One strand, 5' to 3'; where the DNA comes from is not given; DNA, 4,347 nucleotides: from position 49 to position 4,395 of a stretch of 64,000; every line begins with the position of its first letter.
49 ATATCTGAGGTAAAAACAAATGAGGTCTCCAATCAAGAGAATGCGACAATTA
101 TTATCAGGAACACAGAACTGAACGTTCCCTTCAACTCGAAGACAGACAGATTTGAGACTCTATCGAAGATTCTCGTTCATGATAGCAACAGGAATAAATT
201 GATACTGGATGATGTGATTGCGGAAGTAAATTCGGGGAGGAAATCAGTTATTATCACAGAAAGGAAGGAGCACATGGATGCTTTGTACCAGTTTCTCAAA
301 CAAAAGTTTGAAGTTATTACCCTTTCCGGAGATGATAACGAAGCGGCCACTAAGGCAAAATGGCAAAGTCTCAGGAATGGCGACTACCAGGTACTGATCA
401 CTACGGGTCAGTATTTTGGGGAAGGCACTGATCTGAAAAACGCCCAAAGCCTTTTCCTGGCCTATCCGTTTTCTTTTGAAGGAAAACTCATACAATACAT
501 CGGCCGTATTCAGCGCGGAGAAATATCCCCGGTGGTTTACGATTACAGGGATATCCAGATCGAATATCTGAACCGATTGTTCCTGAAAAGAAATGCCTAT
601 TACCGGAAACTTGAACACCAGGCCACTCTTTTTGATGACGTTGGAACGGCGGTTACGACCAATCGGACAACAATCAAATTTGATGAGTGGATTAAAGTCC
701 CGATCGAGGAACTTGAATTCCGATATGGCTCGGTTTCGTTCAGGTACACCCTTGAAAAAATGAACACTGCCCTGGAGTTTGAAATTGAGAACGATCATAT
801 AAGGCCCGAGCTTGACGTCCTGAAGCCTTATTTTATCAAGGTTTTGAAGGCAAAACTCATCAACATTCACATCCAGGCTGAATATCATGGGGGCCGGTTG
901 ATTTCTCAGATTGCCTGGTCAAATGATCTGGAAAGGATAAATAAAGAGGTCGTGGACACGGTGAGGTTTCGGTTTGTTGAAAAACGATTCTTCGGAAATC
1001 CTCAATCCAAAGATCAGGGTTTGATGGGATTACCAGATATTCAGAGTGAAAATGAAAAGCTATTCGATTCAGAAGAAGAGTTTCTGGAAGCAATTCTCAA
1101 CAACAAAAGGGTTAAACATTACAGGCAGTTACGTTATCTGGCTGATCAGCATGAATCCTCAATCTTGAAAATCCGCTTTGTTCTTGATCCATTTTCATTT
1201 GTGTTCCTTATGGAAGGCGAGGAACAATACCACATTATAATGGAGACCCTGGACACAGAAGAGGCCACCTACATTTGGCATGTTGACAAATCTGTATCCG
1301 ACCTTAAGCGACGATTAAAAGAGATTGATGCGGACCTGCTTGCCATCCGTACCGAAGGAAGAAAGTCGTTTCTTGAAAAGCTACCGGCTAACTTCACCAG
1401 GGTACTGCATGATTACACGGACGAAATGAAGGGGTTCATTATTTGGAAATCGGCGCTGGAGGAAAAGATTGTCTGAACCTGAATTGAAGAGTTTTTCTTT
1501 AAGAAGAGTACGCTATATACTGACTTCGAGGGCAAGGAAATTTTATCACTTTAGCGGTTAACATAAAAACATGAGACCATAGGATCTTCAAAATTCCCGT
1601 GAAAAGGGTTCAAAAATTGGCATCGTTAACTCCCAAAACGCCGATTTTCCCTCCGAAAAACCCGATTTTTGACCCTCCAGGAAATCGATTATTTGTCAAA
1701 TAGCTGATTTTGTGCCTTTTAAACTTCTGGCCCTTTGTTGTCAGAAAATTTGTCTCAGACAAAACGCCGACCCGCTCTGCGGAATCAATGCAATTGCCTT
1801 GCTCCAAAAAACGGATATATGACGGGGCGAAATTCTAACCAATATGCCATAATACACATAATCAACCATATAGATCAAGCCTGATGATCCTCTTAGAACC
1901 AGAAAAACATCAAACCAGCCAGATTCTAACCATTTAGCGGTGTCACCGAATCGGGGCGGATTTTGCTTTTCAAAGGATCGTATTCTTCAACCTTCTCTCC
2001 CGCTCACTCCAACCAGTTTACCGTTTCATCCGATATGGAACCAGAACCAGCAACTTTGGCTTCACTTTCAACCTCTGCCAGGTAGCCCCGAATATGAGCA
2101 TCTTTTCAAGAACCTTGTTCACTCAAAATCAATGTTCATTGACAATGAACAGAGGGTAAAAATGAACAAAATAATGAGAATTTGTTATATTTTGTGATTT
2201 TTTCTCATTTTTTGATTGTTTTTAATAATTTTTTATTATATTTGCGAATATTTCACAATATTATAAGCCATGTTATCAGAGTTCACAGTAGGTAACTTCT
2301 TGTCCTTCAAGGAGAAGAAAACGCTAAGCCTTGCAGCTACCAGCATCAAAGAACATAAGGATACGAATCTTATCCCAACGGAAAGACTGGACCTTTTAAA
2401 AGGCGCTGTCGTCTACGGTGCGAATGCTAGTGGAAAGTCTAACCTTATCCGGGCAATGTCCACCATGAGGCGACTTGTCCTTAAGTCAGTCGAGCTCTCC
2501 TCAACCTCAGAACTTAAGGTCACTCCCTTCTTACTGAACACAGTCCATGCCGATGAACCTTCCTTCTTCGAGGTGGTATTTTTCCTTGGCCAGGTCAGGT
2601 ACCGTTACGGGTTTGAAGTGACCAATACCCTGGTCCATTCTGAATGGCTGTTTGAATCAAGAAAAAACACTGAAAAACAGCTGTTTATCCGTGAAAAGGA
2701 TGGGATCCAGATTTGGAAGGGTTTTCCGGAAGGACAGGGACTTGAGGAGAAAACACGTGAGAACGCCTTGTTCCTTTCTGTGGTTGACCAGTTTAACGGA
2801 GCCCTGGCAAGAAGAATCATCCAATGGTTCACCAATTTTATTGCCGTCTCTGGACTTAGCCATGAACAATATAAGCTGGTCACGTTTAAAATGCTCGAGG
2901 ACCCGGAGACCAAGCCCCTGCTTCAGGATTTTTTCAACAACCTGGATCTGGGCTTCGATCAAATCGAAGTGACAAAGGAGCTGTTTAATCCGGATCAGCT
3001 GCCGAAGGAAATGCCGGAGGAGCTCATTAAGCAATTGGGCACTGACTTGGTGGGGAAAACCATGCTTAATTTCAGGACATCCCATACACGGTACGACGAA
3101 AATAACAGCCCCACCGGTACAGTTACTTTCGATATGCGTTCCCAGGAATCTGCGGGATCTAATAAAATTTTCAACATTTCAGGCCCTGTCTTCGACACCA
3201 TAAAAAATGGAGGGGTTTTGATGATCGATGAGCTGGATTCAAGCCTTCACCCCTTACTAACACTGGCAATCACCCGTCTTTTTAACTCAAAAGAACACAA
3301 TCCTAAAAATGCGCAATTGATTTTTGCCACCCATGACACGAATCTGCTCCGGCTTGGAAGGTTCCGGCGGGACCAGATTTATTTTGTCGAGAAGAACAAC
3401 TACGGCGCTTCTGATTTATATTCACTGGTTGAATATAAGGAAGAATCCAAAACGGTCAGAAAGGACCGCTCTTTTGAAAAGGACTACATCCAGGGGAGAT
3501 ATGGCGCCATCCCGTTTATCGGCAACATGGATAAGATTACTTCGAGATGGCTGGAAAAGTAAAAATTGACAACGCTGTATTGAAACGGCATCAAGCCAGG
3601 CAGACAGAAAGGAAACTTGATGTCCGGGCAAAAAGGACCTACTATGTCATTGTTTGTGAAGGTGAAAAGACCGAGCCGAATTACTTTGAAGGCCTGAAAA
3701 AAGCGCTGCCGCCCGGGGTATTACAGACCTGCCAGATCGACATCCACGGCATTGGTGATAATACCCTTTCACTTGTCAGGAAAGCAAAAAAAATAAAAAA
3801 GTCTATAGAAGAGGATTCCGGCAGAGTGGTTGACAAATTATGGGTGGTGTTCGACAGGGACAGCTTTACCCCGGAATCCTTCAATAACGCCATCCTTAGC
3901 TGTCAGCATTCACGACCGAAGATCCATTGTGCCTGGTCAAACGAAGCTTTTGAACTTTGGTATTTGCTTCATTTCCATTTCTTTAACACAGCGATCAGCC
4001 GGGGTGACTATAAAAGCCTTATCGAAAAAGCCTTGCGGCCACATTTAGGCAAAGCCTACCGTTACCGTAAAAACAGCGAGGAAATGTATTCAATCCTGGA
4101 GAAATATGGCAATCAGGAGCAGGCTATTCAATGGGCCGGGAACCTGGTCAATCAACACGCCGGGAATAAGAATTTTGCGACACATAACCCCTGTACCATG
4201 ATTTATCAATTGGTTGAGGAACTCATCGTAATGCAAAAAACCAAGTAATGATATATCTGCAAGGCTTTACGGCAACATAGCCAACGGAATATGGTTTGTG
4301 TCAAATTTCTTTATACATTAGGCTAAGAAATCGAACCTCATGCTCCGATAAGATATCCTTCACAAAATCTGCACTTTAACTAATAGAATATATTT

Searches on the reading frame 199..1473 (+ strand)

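Call 5: search_protein_families(library=pfam, proteins=[window:199-1473:+], max_evalue=0.01)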
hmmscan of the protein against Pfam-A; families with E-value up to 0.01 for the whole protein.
window:199-1473:+ (425 aa): 1 family
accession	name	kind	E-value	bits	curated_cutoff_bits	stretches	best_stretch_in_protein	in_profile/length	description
PF00271.37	Helicase_C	-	9e-09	36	23.5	1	3-106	6-108/110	Helicase conserved C-terminal domain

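Call 6: search_protein_families(library=padloc, proteins=[window:199-1473:+], max_evalue=0.001)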
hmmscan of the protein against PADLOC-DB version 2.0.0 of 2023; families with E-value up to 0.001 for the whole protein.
window:199-1473:+ (425 aa): 0 families

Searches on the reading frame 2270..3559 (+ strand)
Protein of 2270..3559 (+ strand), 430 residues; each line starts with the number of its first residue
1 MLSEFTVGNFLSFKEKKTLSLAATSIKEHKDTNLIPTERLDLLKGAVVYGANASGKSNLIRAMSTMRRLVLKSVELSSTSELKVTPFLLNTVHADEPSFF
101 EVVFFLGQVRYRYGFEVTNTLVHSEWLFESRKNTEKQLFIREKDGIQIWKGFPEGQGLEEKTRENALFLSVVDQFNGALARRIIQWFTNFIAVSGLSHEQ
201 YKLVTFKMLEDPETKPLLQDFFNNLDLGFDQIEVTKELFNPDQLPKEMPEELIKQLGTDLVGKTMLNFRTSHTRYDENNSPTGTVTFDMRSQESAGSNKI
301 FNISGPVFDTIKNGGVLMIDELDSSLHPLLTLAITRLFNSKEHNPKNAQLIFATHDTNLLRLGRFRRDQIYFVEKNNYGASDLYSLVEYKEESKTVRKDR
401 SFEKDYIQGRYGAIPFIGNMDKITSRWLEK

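Call 5: search_protein_families(library=pfam, proteins=[window:2270-3559:+], max_evalue=0.01)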
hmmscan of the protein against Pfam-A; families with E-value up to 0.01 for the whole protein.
window:2270-3559:+ (430 aa): 4 families
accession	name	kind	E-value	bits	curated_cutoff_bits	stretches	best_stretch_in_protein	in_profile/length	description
PF13304.12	AAA_21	-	8.3e-39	134.9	27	1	46-360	2-303/304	AAA domain, putative AbiEii toxin, Type IV TA system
PF13175.12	AAA_15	-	0.00078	19.6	32.1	0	294-357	302-371/374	AAA ATPase domain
PF02463.25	SMC_N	-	0.00091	19.2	40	0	46-64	27-45/220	RecF/RecN/SMC N terminal domain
PF13166.12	AAA_13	-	0.0083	15.3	36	0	324-404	537-616/713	AAA domain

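Call 6: search_protein_families(library=padloc, proteins=[window:2270-3559:+], max_evalue=0.001)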
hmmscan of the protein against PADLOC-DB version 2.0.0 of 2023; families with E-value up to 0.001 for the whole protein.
window:2270-3559:+ (430 aa): 44 families (the best 25 are shown)
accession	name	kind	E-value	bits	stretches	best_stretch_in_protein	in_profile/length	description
PDLC02335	AbiLi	-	6.5e-97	322.5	1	1-423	49-293/326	AbiLi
PDLC02980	AriA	-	2.1e-36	124.5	1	46-360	2-303/304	-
PDLC04426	PDC-M12A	-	2.8e-16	57.9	2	1-131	1-124/369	-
PDLC04570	PDC-M31A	-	8.8e-10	36.3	1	315-415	291-393/395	-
PDLC04175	HEC-01A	-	1.7e-09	35.2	1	37-133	19-115/363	-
PDLC04389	PDC-M07A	-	8.8e-09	32.8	1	311-391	323-404/443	-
PDLC04135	mad3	-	1.5e-08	32.6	0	312-377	282-342/374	mads_3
PDLC04180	HEC-01A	-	1.6e-08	32.1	1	307-395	269-355/382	-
PDLC04176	HEC-01A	-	3.1e-08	31.4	1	46-144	26-125/371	-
PDLC04178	HEC-01A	-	3.2e-08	31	0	316-381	290-351/399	-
PDLC04391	PDC-M07A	-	7.6e-08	29.8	0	46-70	24-48/412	-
PDLC04392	PDC-M07A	-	2.1e-07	28.4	0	38-69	16-47/432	-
PDLC00271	PtuA1|PtuA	-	7.5e-07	27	0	310-378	275-337/421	AAA ATPase domain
PDLC02914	ATPase-Toprim_I-B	-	7.5e-07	26.7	1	299-378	189-264/443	-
PDLC00289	PtuA1|PtuA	-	1.4e-06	25.7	1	314-381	249-311/404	AAA ATPase domain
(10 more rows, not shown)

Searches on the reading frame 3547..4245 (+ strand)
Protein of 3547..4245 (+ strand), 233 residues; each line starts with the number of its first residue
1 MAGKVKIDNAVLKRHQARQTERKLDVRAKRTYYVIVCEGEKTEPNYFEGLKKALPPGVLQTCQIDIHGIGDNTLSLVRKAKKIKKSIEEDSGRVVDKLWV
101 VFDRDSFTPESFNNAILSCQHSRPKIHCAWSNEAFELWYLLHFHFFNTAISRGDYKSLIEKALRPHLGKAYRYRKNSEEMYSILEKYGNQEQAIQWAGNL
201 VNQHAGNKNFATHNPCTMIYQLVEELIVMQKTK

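Call 5: search_protein_families(library=pfam, proteins=[window:3547-4245:+], max_evalue=0.01)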
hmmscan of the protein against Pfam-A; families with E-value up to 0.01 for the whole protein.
window:3547-4245:+ (233 aa): 1 family
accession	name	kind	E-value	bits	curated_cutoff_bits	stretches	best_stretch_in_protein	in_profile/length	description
PF13707.11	RloB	-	1.3e-43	149.9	31.5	1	33-226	1-195/195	RloB-like protein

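Call 6: search_protein_families(library=padloc, proteins=[window:3547-4245:+], max_evalue=0.001)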
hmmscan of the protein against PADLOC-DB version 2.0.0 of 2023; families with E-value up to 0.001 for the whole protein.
window:3547-4245:+ (233 aa): 1 family
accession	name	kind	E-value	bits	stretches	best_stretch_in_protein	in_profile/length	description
PDLC02337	AbiLii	-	3.4e-27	94.2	1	14-231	19-90/170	AbiLii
